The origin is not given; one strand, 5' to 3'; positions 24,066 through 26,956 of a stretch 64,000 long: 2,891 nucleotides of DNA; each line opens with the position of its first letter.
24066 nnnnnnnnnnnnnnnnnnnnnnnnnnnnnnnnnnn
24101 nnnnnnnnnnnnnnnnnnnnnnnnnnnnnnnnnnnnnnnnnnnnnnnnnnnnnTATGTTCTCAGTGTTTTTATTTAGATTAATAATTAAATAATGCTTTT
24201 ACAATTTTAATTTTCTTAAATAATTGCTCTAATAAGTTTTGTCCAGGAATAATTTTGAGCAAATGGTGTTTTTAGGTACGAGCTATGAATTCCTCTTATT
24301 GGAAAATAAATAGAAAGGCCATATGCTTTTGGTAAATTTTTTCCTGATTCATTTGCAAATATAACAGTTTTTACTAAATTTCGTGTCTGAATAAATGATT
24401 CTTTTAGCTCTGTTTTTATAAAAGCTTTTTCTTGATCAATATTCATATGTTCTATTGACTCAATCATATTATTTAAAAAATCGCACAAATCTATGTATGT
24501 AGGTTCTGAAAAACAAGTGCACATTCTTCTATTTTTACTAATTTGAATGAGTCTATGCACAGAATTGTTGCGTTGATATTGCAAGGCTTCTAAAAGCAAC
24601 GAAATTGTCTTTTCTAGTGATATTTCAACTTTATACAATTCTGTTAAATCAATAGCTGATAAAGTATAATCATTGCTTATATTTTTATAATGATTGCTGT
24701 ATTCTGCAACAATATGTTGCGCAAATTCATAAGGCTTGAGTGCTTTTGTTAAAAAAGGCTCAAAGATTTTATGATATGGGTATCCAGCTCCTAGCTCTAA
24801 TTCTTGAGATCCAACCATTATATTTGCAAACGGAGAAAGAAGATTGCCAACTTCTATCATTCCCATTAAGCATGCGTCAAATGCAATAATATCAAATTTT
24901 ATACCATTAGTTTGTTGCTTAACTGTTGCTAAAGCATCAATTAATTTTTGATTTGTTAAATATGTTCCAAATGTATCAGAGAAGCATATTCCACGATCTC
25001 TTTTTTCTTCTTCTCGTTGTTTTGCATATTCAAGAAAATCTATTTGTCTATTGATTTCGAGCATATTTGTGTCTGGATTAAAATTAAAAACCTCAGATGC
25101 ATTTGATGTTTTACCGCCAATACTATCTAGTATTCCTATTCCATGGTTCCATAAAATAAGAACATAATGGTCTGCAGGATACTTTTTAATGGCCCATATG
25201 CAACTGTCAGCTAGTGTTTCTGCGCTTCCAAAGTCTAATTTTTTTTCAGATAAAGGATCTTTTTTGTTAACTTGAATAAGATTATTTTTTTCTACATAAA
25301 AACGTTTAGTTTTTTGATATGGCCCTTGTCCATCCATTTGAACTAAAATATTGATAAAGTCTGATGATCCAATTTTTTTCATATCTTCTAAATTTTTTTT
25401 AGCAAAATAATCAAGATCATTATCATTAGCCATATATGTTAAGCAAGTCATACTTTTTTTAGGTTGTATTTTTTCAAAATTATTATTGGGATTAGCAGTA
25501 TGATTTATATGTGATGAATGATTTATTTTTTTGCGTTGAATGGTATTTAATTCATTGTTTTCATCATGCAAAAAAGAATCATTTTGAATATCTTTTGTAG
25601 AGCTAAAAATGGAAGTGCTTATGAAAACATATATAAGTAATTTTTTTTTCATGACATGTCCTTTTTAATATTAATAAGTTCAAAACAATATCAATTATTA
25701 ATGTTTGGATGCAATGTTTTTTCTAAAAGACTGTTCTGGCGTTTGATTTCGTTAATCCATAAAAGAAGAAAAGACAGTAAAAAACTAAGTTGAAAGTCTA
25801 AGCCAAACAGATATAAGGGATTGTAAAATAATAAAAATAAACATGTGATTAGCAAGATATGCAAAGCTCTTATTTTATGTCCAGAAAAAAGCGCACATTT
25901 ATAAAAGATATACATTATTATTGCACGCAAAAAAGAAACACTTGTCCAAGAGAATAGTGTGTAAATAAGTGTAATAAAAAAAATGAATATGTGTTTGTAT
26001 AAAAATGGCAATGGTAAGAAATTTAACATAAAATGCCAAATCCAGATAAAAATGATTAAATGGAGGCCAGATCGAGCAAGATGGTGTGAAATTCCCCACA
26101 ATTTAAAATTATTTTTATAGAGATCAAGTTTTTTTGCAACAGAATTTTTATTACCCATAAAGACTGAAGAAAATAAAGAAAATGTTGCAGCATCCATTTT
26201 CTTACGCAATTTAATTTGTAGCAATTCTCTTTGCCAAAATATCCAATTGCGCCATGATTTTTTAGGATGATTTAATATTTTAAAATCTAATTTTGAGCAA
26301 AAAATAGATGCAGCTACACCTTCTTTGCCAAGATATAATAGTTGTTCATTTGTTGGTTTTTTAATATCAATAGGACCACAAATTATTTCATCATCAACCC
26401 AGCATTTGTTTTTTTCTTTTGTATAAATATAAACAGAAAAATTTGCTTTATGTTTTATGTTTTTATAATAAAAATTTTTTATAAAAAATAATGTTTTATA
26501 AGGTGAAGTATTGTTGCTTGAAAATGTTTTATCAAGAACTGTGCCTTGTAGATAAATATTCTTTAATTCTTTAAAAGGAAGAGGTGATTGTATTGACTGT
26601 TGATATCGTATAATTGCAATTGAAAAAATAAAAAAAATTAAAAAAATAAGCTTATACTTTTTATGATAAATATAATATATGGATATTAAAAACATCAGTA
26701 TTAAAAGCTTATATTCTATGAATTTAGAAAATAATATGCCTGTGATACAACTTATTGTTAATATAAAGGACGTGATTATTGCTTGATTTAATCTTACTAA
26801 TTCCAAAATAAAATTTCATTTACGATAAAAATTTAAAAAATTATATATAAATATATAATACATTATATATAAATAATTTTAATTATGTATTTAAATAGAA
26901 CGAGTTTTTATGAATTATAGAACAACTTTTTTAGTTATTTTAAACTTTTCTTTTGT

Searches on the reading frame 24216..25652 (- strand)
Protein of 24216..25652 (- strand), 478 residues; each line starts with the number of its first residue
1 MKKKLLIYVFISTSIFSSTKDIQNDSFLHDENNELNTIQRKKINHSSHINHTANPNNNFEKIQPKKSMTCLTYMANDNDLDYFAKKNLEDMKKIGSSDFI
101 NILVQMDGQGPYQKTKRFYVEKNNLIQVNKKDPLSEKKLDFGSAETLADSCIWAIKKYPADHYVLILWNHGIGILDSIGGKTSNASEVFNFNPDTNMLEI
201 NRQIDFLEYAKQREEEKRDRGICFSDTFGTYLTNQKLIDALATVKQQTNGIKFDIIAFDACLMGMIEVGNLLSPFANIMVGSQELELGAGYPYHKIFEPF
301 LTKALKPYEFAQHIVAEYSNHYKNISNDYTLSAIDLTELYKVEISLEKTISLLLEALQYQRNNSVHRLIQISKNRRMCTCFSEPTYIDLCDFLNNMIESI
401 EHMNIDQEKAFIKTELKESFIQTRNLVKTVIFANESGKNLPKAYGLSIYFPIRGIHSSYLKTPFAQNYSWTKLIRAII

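Call 6: search_protein_families(library=pfam, proteins=[window:24216-25652:-])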
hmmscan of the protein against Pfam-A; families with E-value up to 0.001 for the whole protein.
window:24216-25652:- (478 aa): 1 family
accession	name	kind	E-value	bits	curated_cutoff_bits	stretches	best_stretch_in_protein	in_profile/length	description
PF03415.19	Peptidase_C11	-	3.9e-42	145.5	25.8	2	213-471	102-347/359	Clostripain family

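Call 9: search_protein_families(library=ncbifam, proteins=[window:24216-25652:-])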
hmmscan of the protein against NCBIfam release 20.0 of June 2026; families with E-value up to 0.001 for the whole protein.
window:24216-25652:- (478 aa): 1 family
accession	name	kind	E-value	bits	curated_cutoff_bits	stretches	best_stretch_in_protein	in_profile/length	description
TIGR02806.2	clostrip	equivalog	6.1e-11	41.8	550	1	210-299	126-220/472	clostripain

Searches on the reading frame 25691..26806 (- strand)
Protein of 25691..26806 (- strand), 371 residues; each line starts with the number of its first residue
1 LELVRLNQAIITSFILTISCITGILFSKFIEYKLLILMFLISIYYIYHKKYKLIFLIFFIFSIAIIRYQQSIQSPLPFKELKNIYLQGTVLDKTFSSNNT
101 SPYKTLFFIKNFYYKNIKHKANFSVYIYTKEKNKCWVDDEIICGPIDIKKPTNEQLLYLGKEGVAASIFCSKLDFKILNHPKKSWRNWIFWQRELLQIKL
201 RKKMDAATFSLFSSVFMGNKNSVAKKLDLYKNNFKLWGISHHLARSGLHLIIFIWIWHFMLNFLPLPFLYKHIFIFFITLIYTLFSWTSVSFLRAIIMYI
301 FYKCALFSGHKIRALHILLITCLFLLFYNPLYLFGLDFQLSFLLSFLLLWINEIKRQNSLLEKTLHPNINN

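Call 6: search_protein_families(library=pfam, proteins=[window:25691-26806:-])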
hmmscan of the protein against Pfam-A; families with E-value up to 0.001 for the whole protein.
window:25691-26806:- (371 aa): 1 family
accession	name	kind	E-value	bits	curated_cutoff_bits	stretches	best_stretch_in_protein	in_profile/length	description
PF03772.21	Competence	-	8.6e-23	81.5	23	1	231-357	14-143/270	Competence protein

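Call 9: search_protein_families(library=ncbifam, proteins=[window:25691-26806:-])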
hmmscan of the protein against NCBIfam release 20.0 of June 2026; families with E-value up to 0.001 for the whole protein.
window:25691-26806:- (371 aa): 3 families
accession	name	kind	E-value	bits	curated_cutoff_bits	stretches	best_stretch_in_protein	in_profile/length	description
NF045979.1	ComEC_MAG0480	equivalog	3.2e-13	49.3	150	1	224-361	208-347/461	MAG0480 family ComEC-like protein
TIGR00361.1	ComEC_Rec2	equivalog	4.1e-12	45.1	190.05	1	210-354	131-279/663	DNA internalization-related competence protein ComEC/Rec2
TIGR00360.1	ComEC_N-term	subfamily_domain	9.7e-11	42.2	36.5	1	239-365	1-128/171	ComEC/Rec2-related protein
